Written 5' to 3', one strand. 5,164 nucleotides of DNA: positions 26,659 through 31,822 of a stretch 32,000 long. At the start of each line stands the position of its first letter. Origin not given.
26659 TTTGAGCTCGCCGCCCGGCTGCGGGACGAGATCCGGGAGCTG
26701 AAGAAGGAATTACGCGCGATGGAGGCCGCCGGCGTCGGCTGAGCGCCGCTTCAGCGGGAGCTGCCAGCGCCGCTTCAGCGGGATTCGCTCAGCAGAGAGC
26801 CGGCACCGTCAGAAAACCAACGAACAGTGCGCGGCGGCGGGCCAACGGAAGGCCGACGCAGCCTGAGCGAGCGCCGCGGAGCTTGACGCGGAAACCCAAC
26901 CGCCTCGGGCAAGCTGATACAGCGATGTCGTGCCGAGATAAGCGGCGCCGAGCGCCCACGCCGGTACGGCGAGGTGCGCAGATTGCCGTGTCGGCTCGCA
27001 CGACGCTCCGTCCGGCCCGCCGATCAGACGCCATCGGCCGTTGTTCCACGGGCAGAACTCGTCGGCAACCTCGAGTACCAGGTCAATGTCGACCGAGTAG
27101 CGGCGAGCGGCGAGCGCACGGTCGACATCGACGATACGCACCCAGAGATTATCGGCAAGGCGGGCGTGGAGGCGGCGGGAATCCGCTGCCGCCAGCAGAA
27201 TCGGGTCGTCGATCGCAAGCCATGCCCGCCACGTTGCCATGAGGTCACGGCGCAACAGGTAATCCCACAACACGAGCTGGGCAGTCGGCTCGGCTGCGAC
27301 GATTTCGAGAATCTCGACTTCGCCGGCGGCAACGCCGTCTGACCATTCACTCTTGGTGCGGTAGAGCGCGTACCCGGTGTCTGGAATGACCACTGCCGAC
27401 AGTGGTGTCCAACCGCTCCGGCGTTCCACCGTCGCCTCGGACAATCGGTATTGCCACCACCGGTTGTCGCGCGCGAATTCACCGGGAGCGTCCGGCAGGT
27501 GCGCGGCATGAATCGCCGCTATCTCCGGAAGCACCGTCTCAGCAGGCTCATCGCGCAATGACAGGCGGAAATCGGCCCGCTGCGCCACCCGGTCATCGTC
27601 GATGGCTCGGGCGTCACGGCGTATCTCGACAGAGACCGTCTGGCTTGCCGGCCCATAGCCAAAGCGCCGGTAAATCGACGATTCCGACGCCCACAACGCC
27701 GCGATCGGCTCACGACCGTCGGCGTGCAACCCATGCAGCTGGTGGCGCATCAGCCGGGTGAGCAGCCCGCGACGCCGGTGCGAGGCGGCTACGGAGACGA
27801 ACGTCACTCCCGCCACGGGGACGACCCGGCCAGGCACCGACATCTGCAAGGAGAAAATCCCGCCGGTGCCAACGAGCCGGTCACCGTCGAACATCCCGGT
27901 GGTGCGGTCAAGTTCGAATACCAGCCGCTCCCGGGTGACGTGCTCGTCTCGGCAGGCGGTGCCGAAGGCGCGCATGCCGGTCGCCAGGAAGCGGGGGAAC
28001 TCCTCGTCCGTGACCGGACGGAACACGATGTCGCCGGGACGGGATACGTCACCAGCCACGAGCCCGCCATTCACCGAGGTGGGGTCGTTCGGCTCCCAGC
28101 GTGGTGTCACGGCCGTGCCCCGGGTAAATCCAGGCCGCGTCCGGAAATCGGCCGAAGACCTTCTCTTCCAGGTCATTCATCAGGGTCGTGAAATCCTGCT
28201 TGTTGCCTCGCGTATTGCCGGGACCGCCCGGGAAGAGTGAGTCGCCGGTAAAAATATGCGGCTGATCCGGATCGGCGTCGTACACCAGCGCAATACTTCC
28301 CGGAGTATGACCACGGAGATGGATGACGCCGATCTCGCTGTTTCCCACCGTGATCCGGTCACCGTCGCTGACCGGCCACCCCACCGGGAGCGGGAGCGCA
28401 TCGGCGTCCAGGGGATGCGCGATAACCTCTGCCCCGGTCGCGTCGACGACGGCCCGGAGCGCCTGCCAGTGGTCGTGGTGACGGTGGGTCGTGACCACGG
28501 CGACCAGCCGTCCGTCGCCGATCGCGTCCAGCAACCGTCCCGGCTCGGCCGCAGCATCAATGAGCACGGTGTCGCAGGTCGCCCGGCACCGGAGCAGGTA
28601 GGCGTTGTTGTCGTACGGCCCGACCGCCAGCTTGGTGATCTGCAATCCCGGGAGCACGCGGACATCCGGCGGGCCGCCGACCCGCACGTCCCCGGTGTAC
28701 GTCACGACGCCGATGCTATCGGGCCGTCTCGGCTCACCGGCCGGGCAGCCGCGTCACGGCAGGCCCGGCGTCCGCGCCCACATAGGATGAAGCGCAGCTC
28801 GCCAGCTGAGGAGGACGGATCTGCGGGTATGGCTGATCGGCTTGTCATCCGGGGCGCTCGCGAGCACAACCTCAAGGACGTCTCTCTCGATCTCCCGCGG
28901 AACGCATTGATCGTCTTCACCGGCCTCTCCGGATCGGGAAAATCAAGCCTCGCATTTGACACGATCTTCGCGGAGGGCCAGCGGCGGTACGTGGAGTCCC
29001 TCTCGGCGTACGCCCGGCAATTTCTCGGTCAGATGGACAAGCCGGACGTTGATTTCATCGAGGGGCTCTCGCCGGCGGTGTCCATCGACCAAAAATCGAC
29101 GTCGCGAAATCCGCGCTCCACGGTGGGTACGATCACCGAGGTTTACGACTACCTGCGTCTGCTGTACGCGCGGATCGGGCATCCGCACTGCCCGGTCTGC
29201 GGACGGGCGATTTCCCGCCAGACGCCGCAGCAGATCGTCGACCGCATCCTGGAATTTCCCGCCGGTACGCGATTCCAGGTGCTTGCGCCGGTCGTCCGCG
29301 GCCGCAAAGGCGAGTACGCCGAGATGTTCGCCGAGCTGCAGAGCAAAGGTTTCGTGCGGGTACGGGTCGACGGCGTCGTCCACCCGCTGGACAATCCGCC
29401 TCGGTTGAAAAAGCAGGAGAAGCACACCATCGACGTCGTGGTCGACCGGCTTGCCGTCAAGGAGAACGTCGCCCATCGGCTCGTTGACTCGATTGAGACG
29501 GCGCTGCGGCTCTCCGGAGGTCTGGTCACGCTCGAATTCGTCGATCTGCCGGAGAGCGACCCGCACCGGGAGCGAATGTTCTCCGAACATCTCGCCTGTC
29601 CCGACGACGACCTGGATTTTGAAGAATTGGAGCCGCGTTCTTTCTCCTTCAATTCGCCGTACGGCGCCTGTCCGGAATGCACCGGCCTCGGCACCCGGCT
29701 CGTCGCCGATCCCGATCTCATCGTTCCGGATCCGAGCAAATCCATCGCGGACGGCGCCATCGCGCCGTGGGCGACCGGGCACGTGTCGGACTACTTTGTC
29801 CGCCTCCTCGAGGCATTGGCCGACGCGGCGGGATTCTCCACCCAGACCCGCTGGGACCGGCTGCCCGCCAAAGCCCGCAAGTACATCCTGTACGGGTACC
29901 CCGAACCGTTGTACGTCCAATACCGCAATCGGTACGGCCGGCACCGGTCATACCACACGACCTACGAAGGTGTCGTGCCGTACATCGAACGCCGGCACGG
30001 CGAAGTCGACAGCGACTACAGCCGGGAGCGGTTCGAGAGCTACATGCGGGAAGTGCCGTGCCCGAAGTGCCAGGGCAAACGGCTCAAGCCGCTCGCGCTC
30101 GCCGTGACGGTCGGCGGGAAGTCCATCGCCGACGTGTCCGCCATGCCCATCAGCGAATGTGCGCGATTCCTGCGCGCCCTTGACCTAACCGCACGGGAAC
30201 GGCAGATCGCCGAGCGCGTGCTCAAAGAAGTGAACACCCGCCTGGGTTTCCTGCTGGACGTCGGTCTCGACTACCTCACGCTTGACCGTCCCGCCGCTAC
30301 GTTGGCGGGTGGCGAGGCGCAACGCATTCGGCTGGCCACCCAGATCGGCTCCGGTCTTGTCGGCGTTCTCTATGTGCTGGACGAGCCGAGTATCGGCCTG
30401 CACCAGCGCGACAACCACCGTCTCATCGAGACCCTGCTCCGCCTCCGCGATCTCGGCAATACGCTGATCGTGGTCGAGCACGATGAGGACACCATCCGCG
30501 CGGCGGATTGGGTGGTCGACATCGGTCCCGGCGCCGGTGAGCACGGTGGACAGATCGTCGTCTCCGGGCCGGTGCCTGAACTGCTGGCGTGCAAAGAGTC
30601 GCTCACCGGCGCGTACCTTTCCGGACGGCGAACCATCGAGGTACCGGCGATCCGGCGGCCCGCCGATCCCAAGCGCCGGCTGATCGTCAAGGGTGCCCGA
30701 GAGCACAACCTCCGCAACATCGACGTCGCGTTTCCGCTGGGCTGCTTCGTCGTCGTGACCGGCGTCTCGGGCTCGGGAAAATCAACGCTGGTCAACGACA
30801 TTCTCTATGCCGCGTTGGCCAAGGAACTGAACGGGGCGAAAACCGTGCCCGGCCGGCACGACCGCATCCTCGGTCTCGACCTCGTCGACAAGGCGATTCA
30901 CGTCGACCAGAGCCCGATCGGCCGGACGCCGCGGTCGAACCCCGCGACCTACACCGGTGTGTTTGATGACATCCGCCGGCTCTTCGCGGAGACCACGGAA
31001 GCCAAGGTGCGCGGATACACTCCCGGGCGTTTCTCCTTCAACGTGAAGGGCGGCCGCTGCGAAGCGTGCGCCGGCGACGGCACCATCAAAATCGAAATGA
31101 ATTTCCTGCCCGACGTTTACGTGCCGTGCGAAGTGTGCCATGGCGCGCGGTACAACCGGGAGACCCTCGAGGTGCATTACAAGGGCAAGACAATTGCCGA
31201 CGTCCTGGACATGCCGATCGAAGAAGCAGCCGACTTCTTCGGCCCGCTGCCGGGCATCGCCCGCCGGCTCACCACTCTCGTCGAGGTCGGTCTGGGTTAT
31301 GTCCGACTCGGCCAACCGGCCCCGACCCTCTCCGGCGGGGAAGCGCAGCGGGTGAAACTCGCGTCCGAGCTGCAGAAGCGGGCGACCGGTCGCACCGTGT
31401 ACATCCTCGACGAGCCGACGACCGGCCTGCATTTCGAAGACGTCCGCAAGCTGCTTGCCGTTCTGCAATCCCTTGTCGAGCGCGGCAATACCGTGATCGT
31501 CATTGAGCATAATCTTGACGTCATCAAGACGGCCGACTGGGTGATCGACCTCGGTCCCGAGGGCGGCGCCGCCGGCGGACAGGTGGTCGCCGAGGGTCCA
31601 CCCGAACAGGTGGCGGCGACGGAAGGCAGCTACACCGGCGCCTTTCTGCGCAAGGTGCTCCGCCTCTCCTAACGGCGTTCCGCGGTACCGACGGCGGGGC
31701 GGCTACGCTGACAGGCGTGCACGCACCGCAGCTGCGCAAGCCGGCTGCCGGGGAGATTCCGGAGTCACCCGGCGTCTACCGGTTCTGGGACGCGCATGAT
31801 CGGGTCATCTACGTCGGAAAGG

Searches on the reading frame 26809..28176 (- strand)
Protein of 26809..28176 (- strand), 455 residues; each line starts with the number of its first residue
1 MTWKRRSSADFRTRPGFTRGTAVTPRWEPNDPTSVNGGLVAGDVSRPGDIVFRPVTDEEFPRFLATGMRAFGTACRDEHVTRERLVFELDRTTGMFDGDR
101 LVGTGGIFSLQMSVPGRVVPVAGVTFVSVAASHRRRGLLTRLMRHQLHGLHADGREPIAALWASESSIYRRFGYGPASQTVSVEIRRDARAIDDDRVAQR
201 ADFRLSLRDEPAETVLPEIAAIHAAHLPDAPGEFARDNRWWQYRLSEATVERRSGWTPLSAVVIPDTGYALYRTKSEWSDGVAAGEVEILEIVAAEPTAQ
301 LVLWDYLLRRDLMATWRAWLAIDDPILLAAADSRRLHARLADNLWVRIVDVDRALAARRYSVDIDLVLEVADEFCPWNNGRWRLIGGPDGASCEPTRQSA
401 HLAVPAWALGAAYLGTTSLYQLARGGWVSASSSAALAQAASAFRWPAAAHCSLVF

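Call 8: search_protein_families(library=pfam, proteins=[window:26809-28176:-])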
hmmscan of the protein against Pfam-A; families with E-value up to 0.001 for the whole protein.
window:26809-28176:- (455 aa): 3 families
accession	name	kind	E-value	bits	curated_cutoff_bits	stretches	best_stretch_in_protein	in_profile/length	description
PF13527.13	Acetyltransf_9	-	2.8e-32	111.8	25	1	52-176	2-126/127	Acetyltransferase (GNAT) domain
PF13530.11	SCP2_2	-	2.1e-18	67.3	23.2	1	351-452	1-105/105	Sterol carrier protein domain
PF17668.7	Acetyltransf_17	-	4e-15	56.9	25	1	232-337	1-107/114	Acetyltransferase (GNAT) domain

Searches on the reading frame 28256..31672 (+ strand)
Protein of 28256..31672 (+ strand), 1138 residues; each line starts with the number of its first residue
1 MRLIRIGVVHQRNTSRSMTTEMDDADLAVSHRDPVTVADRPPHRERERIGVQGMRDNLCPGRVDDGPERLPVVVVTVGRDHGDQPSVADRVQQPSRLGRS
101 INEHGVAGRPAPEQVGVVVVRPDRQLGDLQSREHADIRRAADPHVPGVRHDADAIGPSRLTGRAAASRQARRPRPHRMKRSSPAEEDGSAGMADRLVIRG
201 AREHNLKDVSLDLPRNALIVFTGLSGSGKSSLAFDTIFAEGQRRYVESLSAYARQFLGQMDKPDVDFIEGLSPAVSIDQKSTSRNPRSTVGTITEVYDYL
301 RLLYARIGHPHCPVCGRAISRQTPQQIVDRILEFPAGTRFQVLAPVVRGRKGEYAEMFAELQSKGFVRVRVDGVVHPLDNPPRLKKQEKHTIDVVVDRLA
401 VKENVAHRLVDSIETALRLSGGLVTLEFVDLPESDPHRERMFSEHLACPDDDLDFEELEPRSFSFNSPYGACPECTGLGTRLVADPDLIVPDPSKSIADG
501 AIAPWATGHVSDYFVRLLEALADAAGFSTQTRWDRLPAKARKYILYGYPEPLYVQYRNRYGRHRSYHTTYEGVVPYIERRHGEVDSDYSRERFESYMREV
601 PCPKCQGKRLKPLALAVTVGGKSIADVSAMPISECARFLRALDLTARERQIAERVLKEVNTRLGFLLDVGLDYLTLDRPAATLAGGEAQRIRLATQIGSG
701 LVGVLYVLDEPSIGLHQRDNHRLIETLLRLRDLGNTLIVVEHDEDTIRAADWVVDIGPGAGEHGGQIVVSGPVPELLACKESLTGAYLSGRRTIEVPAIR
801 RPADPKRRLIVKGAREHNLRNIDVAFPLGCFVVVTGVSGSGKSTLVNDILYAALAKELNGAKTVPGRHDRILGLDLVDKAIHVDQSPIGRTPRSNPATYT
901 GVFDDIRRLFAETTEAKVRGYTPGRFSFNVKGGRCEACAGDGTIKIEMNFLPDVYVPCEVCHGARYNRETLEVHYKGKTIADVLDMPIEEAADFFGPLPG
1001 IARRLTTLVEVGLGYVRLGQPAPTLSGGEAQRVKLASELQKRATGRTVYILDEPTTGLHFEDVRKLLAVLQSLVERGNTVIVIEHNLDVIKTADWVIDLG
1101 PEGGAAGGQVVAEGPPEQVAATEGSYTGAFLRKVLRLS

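Call 8: search_protein_families(library=pfam, proteins=[window:28256-31672:+])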
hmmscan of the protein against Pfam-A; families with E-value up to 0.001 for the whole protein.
window:28256-31672:+ (1138 aa): 17 families
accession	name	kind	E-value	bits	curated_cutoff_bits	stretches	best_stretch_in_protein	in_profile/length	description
PF17760.6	UvrA_inter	-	6.6e-40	135.8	23.3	1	322-429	1-108/109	UvrA interaction domain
PF17755.6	UvrA_DNA-bind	-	1.3e-38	132.1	23.2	1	485-594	1-109/110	UvrA DNA-binding domain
PF00005.33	ABC_tran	-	5.6e-17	63.1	25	0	1015-1056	99-137/137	ABC transporter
PF13191.12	AAA_16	-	8.2e-09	36.6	32.6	0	830-871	25-63/167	AAA ATPase domain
PF02463.25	SMC_N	-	1.6e-08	34.7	40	0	1024-1097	136-209/220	RecF/RecN/SMC N terminal domain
PF13304.12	AAA_21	-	7.7e-07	29.9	27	0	1024-1082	237-295/304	AAA domain, putative AbiEii toxin, Type IV TA system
PF13555.12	AAA_29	-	1.1e-06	28.8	27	0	831-850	24-46/61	P-loop containing region of AAA domain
PF20703.3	nSTAND1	-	4.4e-06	27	27.1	0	830-861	34-65/379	Novel STAND NTPase 1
PF03193.22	RsgA_GTPase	-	1.7e-05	25.1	30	0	830-852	107-129/174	RsgA GTPase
PF13476.12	AAA_23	-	3.6e-05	24.9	27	0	809-857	2-46/201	AAA domain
PF01583.26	APS_kinase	-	0.00011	22.7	21.1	0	829-856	2-28/152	Adenylylsulphate kinase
PF13671.12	AAA_33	-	0.00015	22.6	27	0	832-850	2-20/143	AAA domain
PF13481.12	AAA_25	-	0.00033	20.8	27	0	825-862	29-66/195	AAA domain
PF20720.3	nSTAND3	-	0.00034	20.8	27.2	0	831-857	19-45/155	Novel STAND NTPase 3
PF13401.12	AAA_22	-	0.00038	21.2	27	0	831-854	7-30/130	AAA domain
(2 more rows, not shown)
